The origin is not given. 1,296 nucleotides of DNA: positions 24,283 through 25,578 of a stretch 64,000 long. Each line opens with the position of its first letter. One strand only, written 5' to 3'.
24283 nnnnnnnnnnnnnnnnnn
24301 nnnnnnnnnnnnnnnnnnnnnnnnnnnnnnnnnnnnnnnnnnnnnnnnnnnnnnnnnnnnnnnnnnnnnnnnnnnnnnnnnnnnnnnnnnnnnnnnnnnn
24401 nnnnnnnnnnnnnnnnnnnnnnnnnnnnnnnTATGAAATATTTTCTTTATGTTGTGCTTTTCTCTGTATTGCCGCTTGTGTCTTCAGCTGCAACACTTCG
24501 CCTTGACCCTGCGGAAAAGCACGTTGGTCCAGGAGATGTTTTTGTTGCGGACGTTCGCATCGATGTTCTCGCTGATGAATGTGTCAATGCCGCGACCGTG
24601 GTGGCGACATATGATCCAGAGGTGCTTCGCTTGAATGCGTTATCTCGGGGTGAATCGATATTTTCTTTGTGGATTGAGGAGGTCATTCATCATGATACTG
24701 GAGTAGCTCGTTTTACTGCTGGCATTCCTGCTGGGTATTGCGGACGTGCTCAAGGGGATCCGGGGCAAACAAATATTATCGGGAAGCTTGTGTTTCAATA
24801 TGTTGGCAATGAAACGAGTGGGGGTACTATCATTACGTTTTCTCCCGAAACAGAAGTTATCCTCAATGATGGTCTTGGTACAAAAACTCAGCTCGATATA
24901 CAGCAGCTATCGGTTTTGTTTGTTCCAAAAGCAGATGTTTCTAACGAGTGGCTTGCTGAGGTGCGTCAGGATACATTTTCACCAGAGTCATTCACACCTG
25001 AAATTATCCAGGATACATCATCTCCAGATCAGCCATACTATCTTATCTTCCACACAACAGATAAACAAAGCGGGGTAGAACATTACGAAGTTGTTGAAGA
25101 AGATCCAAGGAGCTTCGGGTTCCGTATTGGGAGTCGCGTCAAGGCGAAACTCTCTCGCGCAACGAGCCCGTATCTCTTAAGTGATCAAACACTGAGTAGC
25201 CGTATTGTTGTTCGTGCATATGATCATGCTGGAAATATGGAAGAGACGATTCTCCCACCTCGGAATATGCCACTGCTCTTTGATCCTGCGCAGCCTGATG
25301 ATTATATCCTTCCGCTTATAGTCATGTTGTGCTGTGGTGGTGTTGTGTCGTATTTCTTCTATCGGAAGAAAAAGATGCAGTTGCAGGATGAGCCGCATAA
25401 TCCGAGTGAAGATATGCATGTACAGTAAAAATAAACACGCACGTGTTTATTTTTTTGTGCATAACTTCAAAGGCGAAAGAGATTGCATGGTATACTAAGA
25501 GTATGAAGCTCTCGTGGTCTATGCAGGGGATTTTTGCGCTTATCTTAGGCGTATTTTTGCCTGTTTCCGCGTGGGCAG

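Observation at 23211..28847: Cohesin-dockerin module locus: a dockerin protein, two membrane-anchored cohesin proteins, and a cohesin+dockerin adaptor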

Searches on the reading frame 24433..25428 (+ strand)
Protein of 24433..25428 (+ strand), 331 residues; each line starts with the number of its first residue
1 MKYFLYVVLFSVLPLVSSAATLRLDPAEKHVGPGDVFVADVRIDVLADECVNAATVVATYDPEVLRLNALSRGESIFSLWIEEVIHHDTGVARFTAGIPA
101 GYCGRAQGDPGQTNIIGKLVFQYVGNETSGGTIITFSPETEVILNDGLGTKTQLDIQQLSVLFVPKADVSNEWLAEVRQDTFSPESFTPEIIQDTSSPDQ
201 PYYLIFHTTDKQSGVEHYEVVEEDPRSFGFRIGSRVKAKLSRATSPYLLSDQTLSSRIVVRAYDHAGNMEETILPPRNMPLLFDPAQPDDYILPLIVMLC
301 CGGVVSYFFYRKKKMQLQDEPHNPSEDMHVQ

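Call 3: search_protein_families(library=pfam, proteins=[window:24433-25428:+], max_evalue=1)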
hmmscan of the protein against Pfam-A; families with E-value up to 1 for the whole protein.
window:24433-25428:+ (331 aa): 1 family
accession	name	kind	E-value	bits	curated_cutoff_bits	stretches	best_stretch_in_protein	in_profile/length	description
PF00963.24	Cohesin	-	0.012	16.2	24.1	1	32-136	11-114/139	Cohesin domain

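Call 11: find_homologous_proteins(query=window:24433-25428:+)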
Query window:24433-25428:+ (331 aa): 248 proteins with E <= 0.001 among 2216 candidates; the best 120 are listed.
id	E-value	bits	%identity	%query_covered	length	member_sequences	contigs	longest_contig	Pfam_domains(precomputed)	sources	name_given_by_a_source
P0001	4.5e-221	751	100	100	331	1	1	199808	-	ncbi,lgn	-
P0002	8.2e-129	448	65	95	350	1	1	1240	-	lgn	-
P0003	1.1e-128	447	61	96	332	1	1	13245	-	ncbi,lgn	-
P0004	5.0e-126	439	63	96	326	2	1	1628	-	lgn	-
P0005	6.5e-126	438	62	95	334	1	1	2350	-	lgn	-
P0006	1.5e-125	437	61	96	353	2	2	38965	-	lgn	-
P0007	2.0e-124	433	60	96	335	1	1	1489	-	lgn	-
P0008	1.7e-123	430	61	96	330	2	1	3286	-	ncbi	-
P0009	7.6e-123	428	58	99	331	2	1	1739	-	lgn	-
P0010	2.8e-122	426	60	95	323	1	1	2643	-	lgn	-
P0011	7.7e-122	425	63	89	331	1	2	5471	-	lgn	-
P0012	9.8e-119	415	58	95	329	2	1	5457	-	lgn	-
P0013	3.2e-118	413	57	99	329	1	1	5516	-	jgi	jgi:hypothetical protein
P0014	1.6e-113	397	55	99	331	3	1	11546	-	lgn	-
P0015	7.8e-112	392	57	96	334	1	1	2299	-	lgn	-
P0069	6.3e-60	221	43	79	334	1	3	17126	PF00963.25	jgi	-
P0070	6.9e-60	221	44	78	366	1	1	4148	PF00963.25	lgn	-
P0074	1.2e-57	214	40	81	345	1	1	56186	PF00963.25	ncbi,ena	-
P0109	7.2e-52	195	38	95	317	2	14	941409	-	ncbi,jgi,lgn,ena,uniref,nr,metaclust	ncbi:hypothetical protein A3C91_04015 [Candidatus Azambacteria bacterium RIFCSPHIGHO2_02_FULL_52_12]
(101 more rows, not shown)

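Call 15: search_solved_structures(query=A1, max_evalue=1, show_alignments=2)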
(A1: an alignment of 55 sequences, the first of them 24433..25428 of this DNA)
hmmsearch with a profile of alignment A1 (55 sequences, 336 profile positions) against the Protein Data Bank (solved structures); distinct sequences matched with E-value up to 1: 5.
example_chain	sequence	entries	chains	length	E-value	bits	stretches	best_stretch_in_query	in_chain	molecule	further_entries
5g5d_A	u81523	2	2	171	0.0015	20.8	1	23-78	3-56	CELLULOSOME ANCHORING PROTEIN COHESIN REGION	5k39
2bm3_A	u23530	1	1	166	0.11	14.7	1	22-78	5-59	SCAFFOLDING DOCKERIN BINDING PROTEIN A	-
5m0y_A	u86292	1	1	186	0.14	14.3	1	21-78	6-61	Cellulosome anchoring protein cohesin region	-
3kcp_B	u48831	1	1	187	0.16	14.1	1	22-78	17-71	Cellulosome anchoring protein, cohesin region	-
2b59_A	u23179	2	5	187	0.16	14.1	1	22-78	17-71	COG1196: Chromosome segregation ATPases | Scaffolding dockerin binding protein A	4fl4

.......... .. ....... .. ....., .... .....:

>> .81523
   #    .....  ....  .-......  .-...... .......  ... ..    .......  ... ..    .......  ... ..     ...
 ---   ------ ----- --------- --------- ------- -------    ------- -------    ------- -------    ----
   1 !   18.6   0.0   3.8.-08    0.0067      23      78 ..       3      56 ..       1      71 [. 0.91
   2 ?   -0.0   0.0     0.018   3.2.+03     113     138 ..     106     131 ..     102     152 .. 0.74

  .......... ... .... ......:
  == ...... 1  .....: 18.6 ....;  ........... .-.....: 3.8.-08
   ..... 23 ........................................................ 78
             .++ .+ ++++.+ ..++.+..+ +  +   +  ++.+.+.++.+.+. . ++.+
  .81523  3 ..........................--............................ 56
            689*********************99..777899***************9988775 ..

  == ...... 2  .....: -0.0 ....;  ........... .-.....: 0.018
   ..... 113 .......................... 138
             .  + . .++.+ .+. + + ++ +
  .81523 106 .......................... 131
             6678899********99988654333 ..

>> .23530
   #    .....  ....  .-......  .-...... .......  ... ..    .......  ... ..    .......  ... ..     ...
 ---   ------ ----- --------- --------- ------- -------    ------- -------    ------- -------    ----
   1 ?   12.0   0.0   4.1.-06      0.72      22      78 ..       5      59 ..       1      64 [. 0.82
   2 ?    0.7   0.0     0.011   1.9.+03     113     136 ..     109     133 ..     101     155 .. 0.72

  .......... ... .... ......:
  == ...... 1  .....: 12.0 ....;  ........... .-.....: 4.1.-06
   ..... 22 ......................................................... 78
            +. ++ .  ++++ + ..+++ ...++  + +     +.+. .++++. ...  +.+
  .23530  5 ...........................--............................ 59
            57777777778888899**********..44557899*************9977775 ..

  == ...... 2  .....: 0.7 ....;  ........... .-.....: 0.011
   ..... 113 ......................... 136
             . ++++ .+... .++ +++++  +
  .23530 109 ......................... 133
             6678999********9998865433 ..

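Call 28: find_encoding_contigs(protein=P0109, flank=8000, max_places=2)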
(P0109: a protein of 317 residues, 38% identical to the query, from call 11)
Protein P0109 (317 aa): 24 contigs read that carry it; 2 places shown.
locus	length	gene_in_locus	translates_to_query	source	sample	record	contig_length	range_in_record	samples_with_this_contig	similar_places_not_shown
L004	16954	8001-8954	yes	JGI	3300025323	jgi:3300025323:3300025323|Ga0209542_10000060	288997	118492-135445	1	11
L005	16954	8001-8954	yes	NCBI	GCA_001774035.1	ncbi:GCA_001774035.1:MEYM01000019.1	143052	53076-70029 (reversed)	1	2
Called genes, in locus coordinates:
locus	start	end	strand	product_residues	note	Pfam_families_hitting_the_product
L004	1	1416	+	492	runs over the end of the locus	PF16656:Pur_ac_phosph_N (weak), PF23376:Fn3_VIN3 (faint), PF25059:FN3_DSCAM-DSCAML_C (faint), PF00041:fn3 (weak)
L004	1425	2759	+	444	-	PF00005:ABC_tran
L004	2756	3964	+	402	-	PF12704:MacB_PCD, PF02687:FtsX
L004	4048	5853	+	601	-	-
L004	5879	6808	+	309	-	-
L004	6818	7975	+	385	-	PF13948:DUF4215 (weak), PF00404:Dockerin_1 (weak)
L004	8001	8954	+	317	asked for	-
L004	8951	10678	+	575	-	PF00963:Cohesin (weak), PF19077:Big_13 (faint)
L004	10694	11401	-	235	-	PF00404:Dockerin_1 (faint)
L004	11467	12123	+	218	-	-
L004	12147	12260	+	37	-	-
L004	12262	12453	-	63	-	-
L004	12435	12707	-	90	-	PF00583:Acetyltransf_1 (weak)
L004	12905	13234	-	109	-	PF01934:HepT-like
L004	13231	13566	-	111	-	PF18765:Polbeta, PF01909:NTP_transf_2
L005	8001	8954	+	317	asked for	-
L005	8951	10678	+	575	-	PF00963:Cohesin (weak), PF19077:Big_13 (faint)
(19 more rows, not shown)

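Call 29: find_encoding_contigs(protein=P0074, flank=8000, max_places=2)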
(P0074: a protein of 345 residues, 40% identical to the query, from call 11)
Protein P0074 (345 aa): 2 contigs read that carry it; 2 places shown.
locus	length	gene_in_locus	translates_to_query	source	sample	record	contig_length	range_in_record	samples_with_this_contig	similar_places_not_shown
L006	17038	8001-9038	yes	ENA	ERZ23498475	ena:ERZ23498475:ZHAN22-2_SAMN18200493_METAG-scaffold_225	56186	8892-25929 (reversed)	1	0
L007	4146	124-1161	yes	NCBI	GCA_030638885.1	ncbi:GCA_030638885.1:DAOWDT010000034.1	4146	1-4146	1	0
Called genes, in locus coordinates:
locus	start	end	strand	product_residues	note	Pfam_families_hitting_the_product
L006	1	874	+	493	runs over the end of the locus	PF25059:FN3_DSCAM-DSCAML_C (faint), PF16656:Pur_ac_phosph_N (weak), PF00041:fn3 (weak)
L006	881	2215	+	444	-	PF00005:ABC_tran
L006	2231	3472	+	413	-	PF12704:MacB_PCD, PF02687:FtsX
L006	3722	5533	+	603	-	-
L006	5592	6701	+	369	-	-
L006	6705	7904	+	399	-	PF13948:DUF4215 (weak), PF00404:Dockerin_1 (faint)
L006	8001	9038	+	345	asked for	PF00963:Cohesin (faint)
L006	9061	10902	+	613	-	PF00963:Cohesin (weak), PF19077:Big_13 (faint)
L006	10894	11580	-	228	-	-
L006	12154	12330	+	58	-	PF04014:MazE_antitoxin (weak)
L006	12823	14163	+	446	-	PF02661:Fic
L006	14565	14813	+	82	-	PF02604:PhdYeFM_antitox (weak)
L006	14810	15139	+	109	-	PF05016:ParE_toxin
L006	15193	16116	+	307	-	PF02661:Fic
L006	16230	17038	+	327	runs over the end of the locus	PF01512:Complex1_51K, PF10589:NADH_4Fe-4S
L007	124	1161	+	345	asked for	PF00963:Cohesin (faint)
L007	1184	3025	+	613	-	PF00963:Cohesin (weak), PF19077:Big_13 (faint)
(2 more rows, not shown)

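Call 30: predict_structure(alignment_id=A1)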
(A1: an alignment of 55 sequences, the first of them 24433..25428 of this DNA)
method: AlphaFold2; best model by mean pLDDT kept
length: 331 residues; sequences in the alignment: 55
mean_pLDDT: 92.0   pTM: 0.77
mean pLDDT of the five models: 92.0, 91.3, 90.8, 90.0, 90.0
residues with pLDDT >= 90: 262; 70-90: 54; 50-70: 12; < 50: 3
segments of 3 or more residues with pLDDT < 50: none
pLDDT, mean of each block of 10 residues (from residue 1): 82 79 97 97 94 98 97 92 96 96 81 92 94 98 95 97 92 95 97 97 95 94 96 96 96 97 97 91 81 95 97 85 54 44
secondary structure, 60 per line:
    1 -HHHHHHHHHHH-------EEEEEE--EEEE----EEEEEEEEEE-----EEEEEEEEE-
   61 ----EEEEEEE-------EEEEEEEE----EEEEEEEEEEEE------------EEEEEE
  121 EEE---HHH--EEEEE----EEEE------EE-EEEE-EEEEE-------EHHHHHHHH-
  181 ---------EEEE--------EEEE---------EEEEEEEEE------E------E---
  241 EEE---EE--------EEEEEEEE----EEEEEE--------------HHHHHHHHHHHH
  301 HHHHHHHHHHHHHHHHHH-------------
elements in order: H2-12 E20-25 E28-31 E36-45 E51-59 E65-71 E79-86 E91-102 E115-123 E132-136 E141-144 E154-157 E159-163 H172-179 E190-193 E202-205 E215-223 E241-243 E257-264 E269-274 H289-318

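Call 34: fold_search(model_id=the predicted structure, library=pdb)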
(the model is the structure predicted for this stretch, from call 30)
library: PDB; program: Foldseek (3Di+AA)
matches with E <= 10: 1991; with E <= 0.001: 229
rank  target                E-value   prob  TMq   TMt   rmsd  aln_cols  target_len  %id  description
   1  2w1n                  5.0e-10  1.00  0.33  0.47  20.9       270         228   14  cohesin and fibronectin type-III double module construct from the Clostridium perfringens glycoside hydrolase GH84C (released 2009-02-03)
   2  4fl4_C                2.1e-09  1.00  0.36  0.38  20.5       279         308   14  Scaffoldin conformation and dynamics revealed by a ternary complex from the Clostridium thermocellum cellulosome (released 2012-06-27)
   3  4fl4_I                3.0e-09  1.00  0.36  0.39  19.0       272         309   16  Scaffoldin conformation and dynamics revealed by a ternary complex from the Clostridium thermocellum cellulosome (released 2012-06-27)
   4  3kcp_A                8.1e-09  1.00  0.34  0.37  19.3       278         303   16  Crystal structure of interacting Clostridium thermocellum multimodular components (released 2010-02-09)
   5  4fl4_L                1.4e-08  1.00  0.34  0.37  22.2       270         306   16  Scaffoldin conformation and dynamics revealed by a ternary complex from the Clostridium thermocellum cellulosome (released 2012-06-27)
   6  3l8q_D                2.3e-08  1.00  0.30  0.29  17.4       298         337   14  Structure analysis of the type II cohesin dyad from the adaptor ScaA scaffoldin of Acetivibrio cellulolyticus (released 2010-05-05)
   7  6kgf_C                6.9e-08  1.00  0.36  0.75   2.9       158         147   15  Crystal structure of CaDoc0917(R16D)-CaCohA2 complex at pH 8.2 (released 2020-07-08)
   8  3l8q_A                9.5e-08  1.00  0.27  0.27  18.1       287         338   14  Structure analysis of the type II cohesin dyad from the adaptor ScaA scaffoldin of Acetivibrio cellulolyticus (released 2010-05-05)
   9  4dh2_A                1.1e-07  1.00  0.36  0.71   5.0       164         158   12  Crystal structure of Coh-OlpC(Cthe_0452)-Doc435(Cthe_0435) complex: A novel type I Cohesin-Dockerin complex from Clost (released 2012-11-28)
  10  5k39_A                1.2e-07  1.00  0.31  0.57   6.5       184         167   19  THE TYPE II COHESIN DOCKERIN COMPLEX FROM CLOSTRIDIUM THERMOCELLUM (released 2017-03-29)
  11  6kge_A                1.5e-07  1.00  0.35  0.77   2.9       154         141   16  Crystal structure of CaDoc0917(R16D)-CaCohA2 complex at pH 5.5 (released 2020-07-08)
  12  3l8q_B                1.7e-07  1.00  0.30  0.30  18.0       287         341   16  Structure analysis of the type II cohesin dyad from the adaptor ScaA scaffoldin of Acetivibrio cellulolyticus (released 2010-05-05)
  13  3l8q_C                2.0e-07  1.00  0.30  0.30  17.6       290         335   14  Structure analysis of the type II cohesin dyad from the adaptor ScaA scaffoldin of Acetivibrio cellulolyticus (released 2010-05-05)
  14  4dh2_C                2.4e-07  1.00  0.34  0.68   5.2       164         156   10  Crystal structure of Coh-OlpC(Cthe_0452)-Doc435(Cthe_0435) complex: A novel type I Cohesin-Dockerin complex from Clost (released 2012-11-28)
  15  4u3s_A                2.7e-07  1.00  0.27  0.49   8.0       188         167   16  Crystal structure of Coh3ScaB-XDoc_M1ScaA complex: A N-terminal interface mutant of type II Cohesin-X-Dockerin complex (released 2015-07-29)
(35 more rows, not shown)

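Call 38: find_related_loci(query=A1, collection=genome_contigs, flank=10000)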
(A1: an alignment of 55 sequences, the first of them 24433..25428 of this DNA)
Query A1 (331 aa) in genome_contigs; peptide patterns used: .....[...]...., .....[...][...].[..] (x = any residue, [..] = any of these).
248 stretches matched a pattern; 233 encode a relative of the query (tblastn E <= 1e-3); the best 80 are kept; 80 distinct loci.
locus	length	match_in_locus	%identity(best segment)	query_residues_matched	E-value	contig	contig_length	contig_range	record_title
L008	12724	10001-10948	61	1-317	4e-129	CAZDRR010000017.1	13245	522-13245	MAG TPA_asm: uncultured Candidatus Saccharibacteria bacterium isolate SRP220891_co5_148 genome assembly, contig: NODE_32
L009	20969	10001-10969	53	1-320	1e-108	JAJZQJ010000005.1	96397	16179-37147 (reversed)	MAG: bacterium isolate SKS1.bin43 NODE_324_length_96397_cov_3.225491, whole genome shotgun sequence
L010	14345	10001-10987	44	4-316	6e-81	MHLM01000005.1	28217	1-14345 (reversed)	MAG: Candidatus Lloydbacteria bacterium RIFCSPHIGHO2_02_FULL_50_18 rifcsphigho2_02_scaffold_2264, whole genome shotgun s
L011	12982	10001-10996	42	4-324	4e-80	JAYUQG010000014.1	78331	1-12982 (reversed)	MAG: bacterium isolate GL114_DN_metabat_102 GL114_DN_metabat_102_13, whole genome shotgun sequence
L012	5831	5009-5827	49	9-271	5e-78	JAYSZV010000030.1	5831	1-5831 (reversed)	MAG: Candidatus Lloydbacteria bacterium isolate GFS_13726 GFS_13726_29, whole genome shotgun sequence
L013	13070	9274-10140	46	1-278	6e-78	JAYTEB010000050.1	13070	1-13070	MAG: Candidatus Lloydbacteria bacterium isolate GFS_1902 GFS_1902_49, whole genome shotgun sequence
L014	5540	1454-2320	47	3-278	8e-78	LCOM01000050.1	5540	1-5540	MAG: Parcubacteria group bacterium GW2011_GWA2_47_7 UY04_C0050, whole genome shotgun sequence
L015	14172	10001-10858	47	4-278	6e-78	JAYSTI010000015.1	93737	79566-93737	MAG: Candidatus Lloydbacteria bacterium isolate GFS_12411 GFS_12411_14, whole genome shotgun sequence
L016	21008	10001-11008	41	5-319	2e-76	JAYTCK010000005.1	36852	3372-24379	MAG: bacterium isolate GFS_1518 GFS_1518_4, whole genome shotgun sequence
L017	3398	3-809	48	20-278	3e-76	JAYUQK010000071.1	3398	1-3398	MAG: Candidatus Lloydbacteria bacterium isolate GL114_DN_metabinner_11 GL114_DN_metabinner_11_70, whole genome shotgun s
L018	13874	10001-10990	42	4-314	2e-74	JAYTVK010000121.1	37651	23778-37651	MAG: Candidatus Lloydbacteria bacterium isolate GFS_5687 GFS_5687_120, whole genome shotgun sequence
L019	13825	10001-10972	40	4-311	5e-74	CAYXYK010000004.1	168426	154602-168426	MAG TPA_asm: uncultured Candidatus Saccharibacteria bacterium isolate SRP170004_co1_45 genome assembly, contig: NODE_81_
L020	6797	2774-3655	41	1-276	1e-70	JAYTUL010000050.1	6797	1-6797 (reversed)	MAG: bacterium isolate GFS_5529 GFS_5529_49, whole genome shotgun sequence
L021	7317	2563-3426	47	4-279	2e-70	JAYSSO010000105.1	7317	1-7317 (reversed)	MAG: Candidatus Lloydbacteria bacterium isolate GFS_12220 GFS_12220_104, whole genome shotgun sequence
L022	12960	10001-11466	44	3-268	4e-66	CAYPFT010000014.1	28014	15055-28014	MAG TPA_asm: uncultured Candidatus Saccharibacteria bacterium isolate SRP090828_co3_53 genome assembly, contig: NODE_243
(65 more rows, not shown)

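Call 50: search_protein_families(library=ncbifam, proteins=[window:24433-25428:+], max_evalue=0.1)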
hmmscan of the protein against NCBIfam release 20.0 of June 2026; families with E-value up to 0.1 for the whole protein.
window:24433-25428:+ (331 aa): 1 family
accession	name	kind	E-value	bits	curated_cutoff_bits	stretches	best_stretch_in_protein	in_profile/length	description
NF047446.1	barrel_OmpL47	domain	0.092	13.2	40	0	256-272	45-61/68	OmpL47-type beta-barrel domain-containing protein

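Call 52: find_encoding_contigs(protein=P0001, flank=1000, max_places=2)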
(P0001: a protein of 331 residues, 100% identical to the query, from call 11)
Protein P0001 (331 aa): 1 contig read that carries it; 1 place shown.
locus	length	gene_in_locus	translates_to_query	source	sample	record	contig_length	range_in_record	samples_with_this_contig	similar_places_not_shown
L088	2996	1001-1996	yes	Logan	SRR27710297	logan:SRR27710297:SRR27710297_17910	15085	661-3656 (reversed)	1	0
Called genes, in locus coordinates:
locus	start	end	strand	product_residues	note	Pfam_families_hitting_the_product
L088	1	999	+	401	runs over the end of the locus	PF13948:DUF4215 (weak), PF00404:Dockerin_1 (weak)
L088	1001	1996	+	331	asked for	-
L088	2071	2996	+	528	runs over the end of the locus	?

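Call 66: search_protein_families(library=pfam, alignment_id=A1, max_evalue=0.01)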
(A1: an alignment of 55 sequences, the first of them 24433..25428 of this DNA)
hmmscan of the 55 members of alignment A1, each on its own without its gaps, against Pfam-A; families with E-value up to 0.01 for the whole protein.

A. member 1, window:24433-25428:+ (331 aa): 0 families

B. families by the number of members that match (of 55 scanned): 5 families
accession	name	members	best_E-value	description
PF00963.24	Cohesin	16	1.9e-07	Cohesin domain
PF20942.3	DUF4785_2nd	2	0.0031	Domain of unknown function (DUF4785) central domain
PF00746.26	Gram_pos_anchor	1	0.0017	LPXTG cell wall anchor motif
PF15706.10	TMEM132_C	1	0.0022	TMEM132 C-terminal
PF06305.16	LapA_dom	1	0.0059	Lipopolysaccharide assembly protein A domain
